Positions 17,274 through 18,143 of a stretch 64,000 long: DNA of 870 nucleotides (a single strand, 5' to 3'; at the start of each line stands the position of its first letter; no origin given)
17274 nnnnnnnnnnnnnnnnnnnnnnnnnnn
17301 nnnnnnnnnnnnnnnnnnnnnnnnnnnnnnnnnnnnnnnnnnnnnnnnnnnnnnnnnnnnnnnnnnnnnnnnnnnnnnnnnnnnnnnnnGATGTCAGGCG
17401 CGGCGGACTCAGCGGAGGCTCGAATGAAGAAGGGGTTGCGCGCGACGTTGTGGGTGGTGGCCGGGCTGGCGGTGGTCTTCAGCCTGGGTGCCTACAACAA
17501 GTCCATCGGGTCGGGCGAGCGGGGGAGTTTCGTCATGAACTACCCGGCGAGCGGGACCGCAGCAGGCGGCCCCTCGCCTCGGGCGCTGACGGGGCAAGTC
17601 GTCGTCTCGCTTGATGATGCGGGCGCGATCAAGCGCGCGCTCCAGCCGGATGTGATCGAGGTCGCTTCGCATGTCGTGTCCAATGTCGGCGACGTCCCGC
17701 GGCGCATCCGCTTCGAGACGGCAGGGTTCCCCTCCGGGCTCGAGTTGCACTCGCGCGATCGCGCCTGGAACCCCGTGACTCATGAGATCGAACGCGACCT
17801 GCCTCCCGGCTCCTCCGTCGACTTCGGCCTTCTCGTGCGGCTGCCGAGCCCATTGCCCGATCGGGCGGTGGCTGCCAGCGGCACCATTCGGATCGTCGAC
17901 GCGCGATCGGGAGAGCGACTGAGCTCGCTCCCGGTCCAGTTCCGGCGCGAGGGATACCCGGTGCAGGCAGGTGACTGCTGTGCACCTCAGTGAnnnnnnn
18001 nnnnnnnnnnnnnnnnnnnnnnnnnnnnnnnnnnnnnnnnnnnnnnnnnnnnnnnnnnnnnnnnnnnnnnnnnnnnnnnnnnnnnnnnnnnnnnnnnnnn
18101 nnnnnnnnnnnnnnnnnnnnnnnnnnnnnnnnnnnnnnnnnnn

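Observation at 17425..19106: Translationally coupled three-gene operon of Cys-motif membrane proteins around a NapH-like polyferredoxin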

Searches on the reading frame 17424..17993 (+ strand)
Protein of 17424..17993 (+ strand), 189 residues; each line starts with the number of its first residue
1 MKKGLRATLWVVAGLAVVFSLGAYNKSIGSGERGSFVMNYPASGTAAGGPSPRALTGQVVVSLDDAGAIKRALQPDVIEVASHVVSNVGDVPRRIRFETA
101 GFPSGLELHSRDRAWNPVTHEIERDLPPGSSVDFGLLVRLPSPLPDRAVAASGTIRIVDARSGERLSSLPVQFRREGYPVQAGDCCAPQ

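Call 4: search_protein_families(library=pfam, proteins=[window:17424-17993:+], max_evalue=0.1)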
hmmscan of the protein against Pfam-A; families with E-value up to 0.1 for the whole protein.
window:17424-17993:+ (189 aa): 0 families

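Call 5: search_protein_families(library=ncbifam, proteins=[window:17424-17993:+], max_evalue=0.1)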
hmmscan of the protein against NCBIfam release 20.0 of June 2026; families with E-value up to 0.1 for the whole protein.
window:17424-17993:+ (189 aa): 0 families

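Call 6: find_homologous_proteins(query=window:17424-17993:+, max_evalue=0.001)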
Query window:17424-17993:+ (189 aa): 60 proteins with E <= 0.001 among 1626 candidates.
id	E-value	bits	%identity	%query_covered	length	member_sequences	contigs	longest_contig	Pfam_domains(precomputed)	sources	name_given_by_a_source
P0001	3.3e-119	414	100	100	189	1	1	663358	-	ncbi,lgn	-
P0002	5.8e-88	312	74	99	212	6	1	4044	-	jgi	jgi:hypothetical protein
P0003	8.8e-88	311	74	100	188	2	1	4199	-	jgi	jgi:hypothetical protein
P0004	8.4e-87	308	77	97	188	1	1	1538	-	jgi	jgi:hypothetical protein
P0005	4.0e-86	306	75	99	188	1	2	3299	-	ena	-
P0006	2.3e-85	303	73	95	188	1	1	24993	-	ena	-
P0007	2.4e-85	303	72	99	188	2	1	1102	-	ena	-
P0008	4.1e-85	303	73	99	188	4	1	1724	-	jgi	-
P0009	1.1e-84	301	72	99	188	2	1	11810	-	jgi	jgi:hypothetical protein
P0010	1.2e-84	301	72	99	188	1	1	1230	-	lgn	-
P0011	6.0e-84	299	73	95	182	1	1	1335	-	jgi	jgi:hypothetical protein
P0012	9.2e-84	298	70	99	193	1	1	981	-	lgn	-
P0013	2.3e-83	297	71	97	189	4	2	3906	-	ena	-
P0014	3.7e-83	296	73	99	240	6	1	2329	-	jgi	-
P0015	5.3e-83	296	70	99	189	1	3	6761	-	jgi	jgi:hypothetical protein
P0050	3.5e-65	238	66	92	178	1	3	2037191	-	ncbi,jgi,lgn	-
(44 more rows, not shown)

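Call 8: find_related_loci(query=A1, collection=genome_contigs, flank=8000)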
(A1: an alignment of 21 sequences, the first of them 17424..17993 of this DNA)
Query A1 (189 aa) in genome_contigs; peptide patterns used: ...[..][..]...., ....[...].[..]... (x = any residue, [..] = any of these).
45 stretches matched a pattern; 10 encode a relative of the query (tblastn E <= 1e-3); 10 distinct loci.
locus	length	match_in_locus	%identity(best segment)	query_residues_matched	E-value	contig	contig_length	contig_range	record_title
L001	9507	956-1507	72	6-189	3e-89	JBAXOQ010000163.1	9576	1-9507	MAG: Actinomycetes bacterium isolate ELA509 MAG509_163, whole genome shotgun sequence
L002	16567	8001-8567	70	2-188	3e-86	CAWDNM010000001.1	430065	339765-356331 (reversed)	MAG: uncultured Coriobacteriia bacterium isolate MFD04716.bin.2.226 genome assembly, contig: contig_14347, whole genome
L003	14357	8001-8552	71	5-188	2e-84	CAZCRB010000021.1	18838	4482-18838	MAG TPA_asm: uncultured Eubacteriales bacterium isolate binchicken_co104_79 genome assembly, contig: NODE_2233_length_18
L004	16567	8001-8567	69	1-189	2e-84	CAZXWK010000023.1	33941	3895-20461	MAG TPA_asm: uncultured Eubacteriales bacterium isolate binchicken_co152_220 genome assembly, contig: NODE_1497_length_3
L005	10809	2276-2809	64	7-186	3e-72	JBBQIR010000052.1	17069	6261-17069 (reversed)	MAG: Coriobacteriia bacterium isolate Co_metawrap_800 Cmw_800_k141_14654421_length_17069_cov_11.0000, whole genome shotg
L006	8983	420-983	69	1-188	8e-88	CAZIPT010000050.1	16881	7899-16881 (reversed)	MAG TPA_asm: uncultured Eubacteriales bacterium isolate SRP302447_co1_108 genome assembly, contig: NODE_8999_length_1688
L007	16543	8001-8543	54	6-186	5e-64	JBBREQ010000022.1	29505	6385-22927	MAG: Coriobacteriia bacterium isolate Co_metawrap_2508 Cmw_2508_k141_6298442_length_29505_cov_9.9988, whole genome shotg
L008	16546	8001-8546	52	5-186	4e-62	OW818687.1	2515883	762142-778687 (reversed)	metagenome genome assembly, chromosome: 1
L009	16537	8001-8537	57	7-186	7e-59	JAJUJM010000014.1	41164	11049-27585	MAG: Actinomycetota bacterium isolate bin117 k141_336008_length_41164_cov_15.8114, whole genome shotgun sequence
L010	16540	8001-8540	52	6-186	5e-55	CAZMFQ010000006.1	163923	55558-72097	MAG TPA_asm: uncultured Eubacteriales bacterium isolate binchicken_co269_74 genome assembly, contig: NODE_87_length_1639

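Call 14: search_protein_families(library=pfam, alignment_id=A1, max_evalue=10)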
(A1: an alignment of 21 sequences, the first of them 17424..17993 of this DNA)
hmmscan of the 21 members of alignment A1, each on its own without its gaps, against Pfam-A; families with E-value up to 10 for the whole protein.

A. member 1, window:17424-17993:+ (189 aa): 0 families

B. families by the number of members that match (of 21 scanned): 7 families
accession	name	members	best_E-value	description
PF11614.14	FixG_C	3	0.017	IG-like fold at C-terminal of FixG, putative oxidoreductase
PF18067.7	Lipase_C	2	0.11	Lipase C-terminal domain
PF21765.4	CUB_A2MG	1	0.11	A2MG, CUB domain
PF06832.18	BiPBP_C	1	0.16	Penicillin-Binding Protein C-terminus Family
PF23976.1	DUF7302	1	0.18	Family of unknown function (DUF7302)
PF03184.25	DDE_1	1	0.2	DDE superfamily endonuclease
PF06280.18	fn3_5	1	0.26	Fn3-like domain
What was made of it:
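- No such domain is present here (calls 4, 14).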

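Call 20: predict_structure(alignment_id=A1)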
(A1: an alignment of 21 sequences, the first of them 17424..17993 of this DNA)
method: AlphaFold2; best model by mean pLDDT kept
length: 189 residues; sequences in the alignment: 21
mean_pLDDT: 82.0   pTM: 0.73
mean pLDDT of the five models: 82.0, 81.4, 80.8, 80.2, 79.9
residues with pLDDT >= 90: 101; 70-90: 41; 50-70: 28; < 50: 19
segments of 3 or more residues with pLDDT < 50: 21-31, 181-184, 186-189
pLDDT, mean of each block of 10 residues (from residue 1): 70 67 38 82 96 91 67 74 95 98 94 97 98 94 82 97 98 75 42
secondary structure, 60 per line:
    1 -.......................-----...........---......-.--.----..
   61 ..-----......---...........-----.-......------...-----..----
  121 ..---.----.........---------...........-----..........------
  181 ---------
elements in order: H2-24 E33-40 H44-47 E59-62 H68-73 E77-87 E95-100 E107-109 E131-139 E149-159 E165-174
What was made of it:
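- Checked: AF2 gives an N-terminal helix, a beta-sandwich over residues 33-174 and a disordered tail; pLDDT is 82 (call 20).
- The g1 tail is disordered (call 20). A vicinal CC sits on a flexible arm (call 20).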

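Call 24: fold_search(model_id=the predicted structure, library=pdb)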
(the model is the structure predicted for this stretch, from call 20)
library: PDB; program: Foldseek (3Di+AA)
matches with E <= 10: 1699; with E <= 0.001: 4
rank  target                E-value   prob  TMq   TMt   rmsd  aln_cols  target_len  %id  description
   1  8q30_0                4.9e-04  0.99  0.26  0.32  19.1       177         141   16  Sulfolobus acidocaldarius AAP filament. (released 2024-03-06)
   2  9dao_B                5.8e-04  0.98  0.27  0.15  21.3       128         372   18  AlphaIIbbeta3 in fully-extended conformation in complex with R6H8 Fab (released 2025-04-09)
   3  8jmw_A                6.5e-04  1.00  0.33  0.14  11.3       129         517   10  Fibril form of serine peptidase Vpr (released 2023-12-06)
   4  2rr3_MODEL_1_A        9.9e-04  1.00  0.33  0.46   4.4       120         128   14  Solution structure of the complex between human VAP-A MSP domain and human OSBP FFAT motif (released 2010-03-23)
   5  6tqr_A                1.1e-03  1.00  0.34  0.47   3.7       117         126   12  The crystal structure of the MSP domain of human VAP-A in complex with the Phospho-FFAT motif of STARD3. (released 2020-11-18)
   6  3q48_B                1.1e-03  1.00  0.32  0.33   7.9       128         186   13  Crystal structure of Pseudomonas aeruginosa CupB2 chaperone (released 2011-02-09)
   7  9ijj_4I               1.1e-03  0.99  0.29  0.03   6.6       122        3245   11  In situ structure of the central apparatus in mouse sperm axoneme. (released 2025-06-04)
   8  3q48_A                1.1e-03  1.00  0.32  0.31   8.0       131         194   14  Crystal structure of Pseudomonas aeruginosa CupB2 chaperone (released 2011-02-09)
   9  6kjk                  1.5e-03  1.00  0.37  0.48   5.3       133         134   13  Structure of the N-terminal domain of PorA (released 2020-07-22)
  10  9e8b_B                1.8e-03  1.00  0.28  0.12   5.7        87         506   21  Integrin aIIbb3 intermediate conformation from human platelet membrane crude preparation (released 2025-10-15)
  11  8dke_P                1.8e-03  0.98  0.27  0.17   6.4       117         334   13  Cryo-EM structure of cystinosin in a cytosol-open state (released 2022-09-21)
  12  6bxb_B                1.9e-03  1.00  0.29  0.13   4.6        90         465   23  Crystal structure of an extended b3 integrin P33 (released 2018-08-01)
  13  1z9l                  1.9e-03  1.00  0.35  0.48   4.3       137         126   10  1.7 Angstrom Crystal Structure of the Rat VAP-A MSP Homology Domain (released 2005-07-19)
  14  8dkw_P                1.9e-03  0.99  0.27  0.17   6.1       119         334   14  Cryo-EM structure of cystinosin N288K mutant in a cytosol-open state at pH5.0 (released 2022-09-21)
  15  2cri_MODEL_1_A        2.3e-03  0.99  0.36  0.44   9.3       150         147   12  Solution structure of the MSP domain of mouse VAMP-associated proteinA (released 2005-11-20)
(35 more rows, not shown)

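Call 26: find_encoding_contigs(protein=P0001, flank=10000, max_places=1)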
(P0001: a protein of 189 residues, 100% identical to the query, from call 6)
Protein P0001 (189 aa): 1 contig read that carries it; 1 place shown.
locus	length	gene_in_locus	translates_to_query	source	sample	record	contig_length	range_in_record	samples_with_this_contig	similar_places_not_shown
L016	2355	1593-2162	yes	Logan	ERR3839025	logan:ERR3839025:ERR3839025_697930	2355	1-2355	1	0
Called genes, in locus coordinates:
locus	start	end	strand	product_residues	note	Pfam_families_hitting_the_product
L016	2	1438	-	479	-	?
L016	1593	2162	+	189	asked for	-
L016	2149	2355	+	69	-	?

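Call 27: find_encoding_contigs(protein=P0050, flank=10000, max_places=1)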
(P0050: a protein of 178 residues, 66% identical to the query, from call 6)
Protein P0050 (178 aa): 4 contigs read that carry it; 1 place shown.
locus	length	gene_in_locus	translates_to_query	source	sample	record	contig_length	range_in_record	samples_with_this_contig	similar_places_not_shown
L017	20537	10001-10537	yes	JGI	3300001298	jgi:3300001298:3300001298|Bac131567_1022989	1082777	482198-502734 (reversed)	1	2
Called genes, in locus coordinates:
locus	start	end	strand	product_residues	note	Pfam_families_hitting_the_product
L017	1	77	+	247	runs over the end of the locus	PF00005:ABC_tran, PF13304:AAA_21 (faint), PF12399:BCA_ABC_TP_C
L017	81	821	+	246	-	PF00005:ABC_tran, PF13304:AAA_21 (weak)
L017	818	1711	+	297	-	PF02653:BPD_transp_2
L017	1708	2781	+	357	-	PF02653:BPD_transp_2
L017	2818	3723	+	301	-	PF03069:FmdA_AmdA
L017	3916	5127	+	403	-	PF13433:Peripla_BP_5, PF13458:Peripla_BP_6, PF01094:ANF_receptor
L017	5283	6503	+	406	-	PF02653:BPD_transp_2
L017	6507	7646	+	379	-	PF02653:BPD_transp_2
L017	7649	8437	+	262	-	PF00005:ABC_tran, PF13304:AAA_21 (faint), PF12399:BCA_ABC_TP_C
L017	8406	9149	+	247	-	PF00005:ABC_tran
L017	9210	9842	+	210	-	-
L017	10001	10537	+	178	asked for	-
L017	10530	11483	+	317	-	PF12801:Fer4_5 (weak), PF12837:Fer4_6 (faint), PF12838:Fer4_7 (faint), PF13484:Fer4_16 (faint), PF13187:Fer4_9 (weak), PF13237:Fer4_10 (faint)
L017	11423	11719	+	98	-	-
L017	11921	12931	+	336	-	PF01113:DapB_N (weak), PF01408:GFO_IDH_MocA, PF19328:DAP_DH_C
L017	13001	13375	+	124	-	PF22010:OrtA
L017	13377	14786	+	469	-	PF00291:PALP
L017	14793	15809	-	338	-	PF03773:ArsP_1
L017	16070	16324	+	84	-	-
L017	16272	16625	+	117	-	PF12840:HTH_20 (weak), PF01022:HTH_5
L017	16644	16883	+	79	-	PF13192:Thioredoxin_3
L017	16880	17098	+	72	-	-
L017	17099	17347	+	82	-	-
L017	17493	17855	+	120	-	PF16552:OAM_alpha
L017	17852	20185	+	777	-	PF09043:Lys-AminoMut_A, PF16554:OAM_dimer, PF02310:B12-binding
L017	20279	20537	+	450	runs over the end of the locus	PF13941:MutL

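Call 34: search_protein_representatives(alignment_id=A1)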
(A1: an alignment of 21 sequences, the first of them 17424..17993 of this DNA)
Query: 21 sequences, 188 profile positions. Proteins with E-value up to 0.001 (for the whole library): 99; up to 1e-10: 40; up to 1e-30: 4. The best 99 are listed.
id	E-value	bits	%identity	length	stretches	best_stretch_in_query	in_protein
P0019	3.3e-91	320.5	-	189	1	3-188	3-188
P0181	3.0e-40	154.3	-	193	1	9-180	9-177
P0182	4.3e-34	134.3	-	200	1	6-187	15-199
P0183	8.3e-33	130.1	-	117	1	1-86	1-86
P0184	2.3e-28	115.6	-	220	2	56-178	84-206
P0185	8.8e-25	103.9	-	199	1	10-186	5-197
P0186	5.2e-22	94.9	-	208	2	47-176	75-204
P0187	5.8e-22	94.7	-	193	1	7-187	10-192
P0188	3.7e-21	92.1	-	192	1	7-187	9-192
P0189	1.7e-20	90.0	-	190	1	18-173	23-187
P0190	5.7e-20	88.2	-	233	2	29-175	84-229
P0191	5.9e-20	88.2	-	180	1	3-174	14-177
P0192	7.4e-20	87.8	-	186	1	5-186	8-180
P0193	1.1e-18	84.1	-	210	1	43-179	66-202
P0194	1.2e-17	80.7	-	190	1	6-184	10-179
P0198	3.6e-16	75.8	-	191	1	7-181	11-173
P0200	1.3e-15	74.0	-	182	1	12-176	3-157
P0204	1.1e-14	71.0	-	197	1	12-180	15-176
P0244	1.4e-07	47.8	-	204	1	59-178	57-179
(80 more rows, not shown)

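Call 40: find_encoding_contigs(protein=P0244, flank=6000, max_places=2)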
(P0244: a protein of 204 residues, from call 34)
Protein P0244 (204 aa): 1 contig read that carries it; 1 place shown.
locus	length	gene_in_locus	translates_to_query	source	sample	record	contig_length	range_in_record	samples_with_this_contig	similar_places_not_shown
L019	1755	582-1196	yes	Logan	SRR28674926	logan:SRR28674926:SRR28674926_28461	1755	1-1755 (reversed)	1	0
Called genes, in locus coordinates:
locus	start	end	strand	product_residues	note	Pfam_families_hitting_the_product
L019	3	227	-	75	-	?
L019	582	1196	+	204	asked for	-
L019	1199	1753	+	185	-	?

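Call 42: find_encoding_contigs(protein=P0204, flank=6000, max_places=2)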
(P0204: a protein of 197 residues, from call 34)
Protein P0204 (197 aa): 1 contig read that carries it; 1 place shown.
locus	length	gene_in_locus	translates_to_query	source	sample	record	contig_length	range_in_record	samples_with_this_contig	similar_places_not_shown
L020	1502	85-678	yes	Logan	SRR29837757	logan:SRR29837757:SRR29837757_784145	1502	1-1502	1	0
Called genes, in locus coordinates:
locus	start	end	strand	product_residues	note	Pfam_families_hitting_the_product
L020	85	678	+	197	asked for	-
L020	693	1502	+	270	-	?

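Call 49: search_protein_families(library=pfam, alignment_id=A2, max_evalue=10)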
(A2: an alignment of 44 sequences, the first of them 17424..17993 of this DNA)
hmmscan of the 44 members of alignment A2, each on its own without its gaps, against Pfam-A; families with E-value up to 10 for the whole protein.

A. member 1, window:17424-17993:+ (189 aa): 0 families

B. families by the number of members that match (of 44 scanned): 25 families
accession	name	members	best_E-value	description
PF11611.13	DUF4352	3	0.00064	Domain of unknown function (DUF4352)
PF06280.18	fn3_5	3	0.0083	Fn3-like domain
PF10633.15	NPCBM_assoc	3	0.025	NPCBM-associated, NEW3 domain of alpha-galactosidase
PF11614.14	FixG_C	2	0.043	IG-like fold at C-terminal of FixG, putative oxidoreductase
PF23619.1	Ig_VWA7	2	0.077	VWA7 Ig-like domain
PF16158.11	N_BRCA1_IG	2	0.094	Ig-like domain from next to BRCA1 gene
PF24149.1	K1-lyase_Rider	1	0.0034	K1 capsule-specific polysaccharide lyase, Rider domain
PF21765.4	CUB_A2MG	1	0.0062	A2MG, CUB domain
PF11485.14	STK_08120-like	1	0.021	STK_08120-like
PF05031.18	NEAT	1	0.023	Iron Transport-associated domain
PF13056.11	DUF3918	1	0.025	Protein of unknown function (DUF3918)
PF02595.20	Gly_kinase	1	0.031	Glycerate kinase family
PF17753.7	Ig_mannosidase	1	0.041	Ig-fold domain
PF16954.10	HRG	1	0.045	Haem-transporter, endosomal/lysosomal, haem-responsive gene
PF04053.20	B-prop_COPA_B_2nd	1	0.084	COPA/B second beta-propeller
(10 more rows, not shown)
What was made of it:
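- On CcoG/FixG: FixG_C is hit by 3 of 21 close members (best E 0.017) and 2 of 44 diverse members (best E 0.043), alongside other generic Ig-like families (calls 14, 49).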
